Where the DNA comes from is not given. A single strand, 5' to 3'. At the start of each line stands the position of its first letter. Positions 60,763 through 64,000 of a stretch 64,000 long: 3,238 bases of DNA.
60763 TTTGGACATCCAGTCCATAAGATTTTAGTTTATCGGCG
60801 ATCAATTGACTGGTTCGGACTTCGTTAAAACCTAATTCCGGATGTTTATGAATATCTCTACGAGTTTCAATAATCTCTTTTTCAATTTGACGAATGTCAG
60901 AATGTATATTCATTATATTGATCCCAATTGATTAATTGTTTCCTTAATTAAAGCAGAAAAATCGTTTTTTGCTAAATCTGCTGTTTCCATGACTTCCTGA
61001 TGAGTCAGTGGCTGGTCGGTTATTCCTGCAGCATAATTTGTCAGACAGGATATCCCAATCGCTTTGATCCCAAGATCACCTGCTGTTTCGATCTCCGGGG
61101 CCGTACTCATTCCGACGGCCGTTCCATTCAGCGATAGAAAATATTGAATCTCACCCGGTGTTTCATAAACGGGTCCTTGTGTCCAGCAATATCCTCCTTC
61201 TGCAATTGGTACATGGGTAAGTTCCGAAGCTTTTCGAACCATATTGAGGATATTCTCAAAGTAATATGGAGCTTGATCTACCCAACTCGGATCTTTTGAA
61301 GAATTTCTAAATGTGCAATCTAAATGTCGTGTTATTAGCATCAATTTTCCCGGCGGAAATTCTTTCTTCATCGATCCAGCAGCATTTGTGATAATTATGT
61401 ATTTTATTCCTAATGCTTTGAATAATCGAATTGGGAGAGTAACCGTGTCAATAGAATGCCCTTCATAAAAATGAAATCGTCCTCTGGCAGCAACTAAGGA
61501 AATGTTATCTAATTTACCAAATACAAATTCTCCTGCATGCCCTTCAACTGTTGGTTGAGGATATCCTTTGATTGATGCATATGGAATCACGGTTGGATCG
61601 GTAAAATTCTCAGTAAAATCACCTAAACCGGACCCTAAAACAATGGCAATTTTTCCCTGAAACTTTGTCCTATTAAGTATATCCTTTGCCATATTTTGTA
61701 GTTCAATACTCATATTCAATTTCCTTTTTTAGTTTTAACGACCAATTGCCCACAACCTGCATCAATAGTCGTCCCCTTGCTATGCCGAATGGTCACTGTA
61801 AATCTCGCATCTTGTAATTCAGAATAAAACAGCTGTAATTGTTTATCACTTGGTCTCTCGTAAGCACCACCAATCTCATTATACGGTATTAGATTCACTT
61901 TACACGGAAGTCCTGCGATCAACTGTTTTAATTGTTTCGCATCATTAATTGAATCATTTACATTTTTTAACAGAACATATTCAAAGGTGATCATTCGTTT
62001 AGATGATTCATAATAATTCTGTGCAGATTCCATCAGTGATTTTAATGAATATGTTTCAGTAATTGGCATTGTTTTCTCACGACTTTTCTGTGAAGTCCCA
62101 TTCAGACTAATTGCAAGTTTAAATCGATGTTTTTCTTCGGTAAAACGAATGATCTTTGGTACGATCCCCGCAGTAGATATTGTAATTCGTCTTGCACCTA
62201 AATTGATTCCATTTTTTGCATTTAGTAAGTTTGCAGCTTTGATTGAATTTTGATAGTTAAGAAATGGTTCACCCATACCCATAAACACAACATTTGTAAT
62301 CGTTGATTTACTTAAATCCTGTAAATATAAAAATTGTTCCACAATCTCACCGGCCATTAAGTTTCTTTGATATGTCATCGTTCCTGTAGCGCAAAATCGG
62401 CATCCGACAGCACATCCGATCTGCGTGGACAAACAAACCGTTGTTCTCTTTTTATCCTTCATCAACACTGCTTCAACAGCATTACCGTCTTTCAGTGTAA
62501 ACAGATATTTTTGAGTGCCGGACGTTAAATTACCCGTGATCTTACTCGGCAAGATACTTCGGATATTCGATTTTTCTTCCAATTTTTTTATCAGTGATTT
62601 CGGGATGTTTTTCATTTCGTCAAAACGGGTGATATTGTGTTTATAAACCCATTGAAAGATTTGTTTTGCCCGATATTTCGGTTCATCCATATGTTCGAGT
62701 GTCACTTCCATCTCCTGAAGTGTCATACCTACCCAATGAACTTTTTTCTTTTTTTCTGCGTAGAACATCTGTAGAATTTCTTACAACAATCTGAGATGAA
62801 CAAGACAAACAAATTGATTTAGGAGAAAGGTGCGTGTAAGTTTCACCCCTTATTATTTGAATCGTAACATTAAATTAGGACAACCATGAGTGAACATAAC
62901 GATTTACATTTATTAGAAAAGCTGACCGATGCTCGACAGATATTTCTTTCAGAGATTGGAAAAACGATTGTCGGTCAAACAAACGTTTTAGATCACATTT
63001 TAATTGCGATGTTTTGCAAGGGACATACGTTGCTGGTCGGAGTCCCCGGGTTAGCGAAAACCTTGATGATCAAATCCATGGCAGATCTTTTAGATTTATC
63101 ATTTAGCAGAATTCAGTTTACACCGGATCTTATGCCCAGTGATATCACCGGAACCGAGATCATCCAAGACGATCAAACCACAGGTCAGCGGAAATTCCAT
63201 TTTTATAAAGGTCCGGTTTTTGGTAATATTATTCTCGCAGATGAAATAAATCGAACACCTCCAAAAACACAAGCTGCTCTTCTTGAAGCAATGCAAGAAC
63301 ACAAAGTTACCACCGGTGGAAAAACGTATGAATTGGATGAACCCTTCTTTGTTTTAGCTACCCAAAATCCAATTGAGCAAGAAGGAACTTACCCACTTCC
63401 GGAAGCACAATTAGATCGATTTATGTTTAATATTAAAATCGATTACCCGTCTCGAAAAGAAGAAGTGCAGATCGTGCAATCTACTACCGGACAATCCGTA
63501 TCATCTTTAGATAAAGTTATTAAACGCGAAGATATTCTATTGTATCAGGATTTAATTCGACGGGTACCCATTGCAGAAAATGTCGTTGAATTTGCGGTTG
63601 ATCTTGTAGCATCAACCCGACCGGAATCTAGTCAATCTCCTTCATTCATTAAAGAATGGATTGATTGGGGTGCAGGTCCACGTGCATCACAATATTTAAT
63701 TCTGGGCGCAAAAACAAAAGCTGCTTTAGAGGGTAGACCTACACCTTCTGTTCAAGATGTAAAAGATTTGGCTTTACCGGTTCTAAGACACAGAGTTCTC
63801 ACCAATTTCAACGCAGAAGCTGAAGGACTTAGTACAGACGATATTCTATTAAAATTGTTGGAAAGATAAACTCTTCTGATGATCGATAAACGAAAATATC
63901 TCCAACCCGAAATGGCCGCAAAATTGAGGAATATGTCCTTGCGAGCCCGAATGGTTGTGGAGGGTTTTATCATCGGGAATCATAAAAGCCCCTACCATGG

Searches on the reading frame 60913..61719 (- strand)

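Call 35: search_protein_families(library=pfam, proteins=[window:60913-61719:-], max_evalue=0.0001)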
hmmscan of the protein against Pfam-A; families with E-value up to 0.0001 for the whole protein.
window:60913-61719:- (268 aa): 1 family
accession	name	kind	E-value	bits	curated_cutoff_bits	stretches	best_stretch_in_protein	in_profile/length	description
PF01048.26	PNP_UDP_1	-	1.8e-42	145.8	25.1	1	23-262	1-232/233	Phosphorylase superfamily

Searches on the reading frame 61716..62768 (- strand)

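Call 44: search_protein_families(library=ncbifam, proteins=[window:61716-62768:-], max_evalue=0.0001)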
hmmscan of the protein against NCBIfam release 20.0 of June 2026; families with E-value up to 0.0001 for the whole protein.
window:61716-62768:- (350 aa): 13 families
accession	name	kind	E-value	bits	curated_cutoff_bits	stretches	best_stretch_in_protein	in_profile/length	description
TIGR00048.1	rRNA_mod_RlmN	equivalog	1.3e-111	373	290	1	6-347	3-347/355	dual-specificity RNA methyltransferase RlmN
NF008396.0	PRK11194.1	equivalog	1.1e-82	277.9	633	1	4-343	7-354/379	dual-specificity RNA methyltransferase RlmN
NF011031.0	PRK14461.1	equivalog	5.9e-82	275.6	601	1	13-345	11-364/372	ribosomal RNA large subunit methyltransferase N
NF000424.4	CfrAB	exception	3.9e-77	259.9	530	1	18-343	5-337/338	Cfr family 23S rRNA (adenine(2503)-C(8))-methyltransferase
NF011040.0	PRK14470.1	equivalog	1.5e-73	248.3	441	1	15-347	4-336/338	ribosomal RNA large subunit methyltransferase N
NF011024.0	PRK14453.1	equivalog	8.2e-73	245.6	468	1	19-346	10-344/348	23S rRNA (adenine(2503)-C(8))-methyltransferase Cfr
TIGR04432.1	rSAM_Cfr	equivalog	2.7e-72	243.9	550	1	19-343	8-339/341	Cfr family 23S rRNA (adenine(2503)-C(8))-methyltransferase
NF011034.0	PRK14464.1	equivalog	1.3e-53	182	422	1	40-347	27-331/348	RNA methyltransferase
TIGR03821.1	EFP_modif_epmB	equivalog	8.6e-08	31.5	369.3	1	69-282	58-258/321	EF-P beta-lysylation protein EpmB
TIGR02493.1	PFLA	equivalog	5.7e-07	29.1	231.75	1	118-301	24-202/235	pyruvate formate-lyase-activating protein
TIGR03974.1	rSAM_six_Cys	equivalog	6.1e-07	28.7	425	1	84-256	70-248/451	thioether cross-link-forming SCIFF peptide maturase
TIGR00238.1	TIGR00238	subfamily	7.4e-06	25.2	199.2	1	92-296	98-285/331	KamA family radical SAM protein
NF041298.1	rSAM_mat_DynA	equivalog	8.2e-05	21.7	450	0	119-310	11-200/356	dynobactin maturation radical SAM/SPASM protein DynA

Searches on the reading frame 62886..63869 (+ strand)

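Call 44: search_protein_families(library=ncbifam, proteins=[window:62886-63869:+], max_evalue=0.0001)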
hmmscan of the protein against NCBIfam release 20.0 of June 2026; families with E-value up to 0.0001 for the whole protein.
window:62886-63869:+ (327 aa): 5 families
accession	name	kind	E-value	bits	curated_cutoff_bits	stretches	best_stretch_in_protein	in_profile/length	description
TIGR02031.1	BchD-ChlD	equivalog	6e-09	35.2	499.55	1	55-307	26-274/608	magnesium chelatase ATPase subunit D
TIGR02442.1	Cob-chelat-sub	hypoth_equivalog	4.5e-07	28.7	779.45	1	114-308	129-314/641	putative cobaltochelatase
TIGR02640.1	gas_vesic_GvpN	equivalog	6.8e-07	29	266.8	1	114-212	107-209/262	gas vesicle protein GvpN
TIGR00764.1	lon_rel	equivalog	1.6e-06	27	516.6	0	27-70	19-62/608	ATP-dependent protease LonB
NF047784.1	MadB_ATPase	equivalog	4.1e-05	22.9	475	0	115-234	141-255/298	MadB family AAA-type ATPase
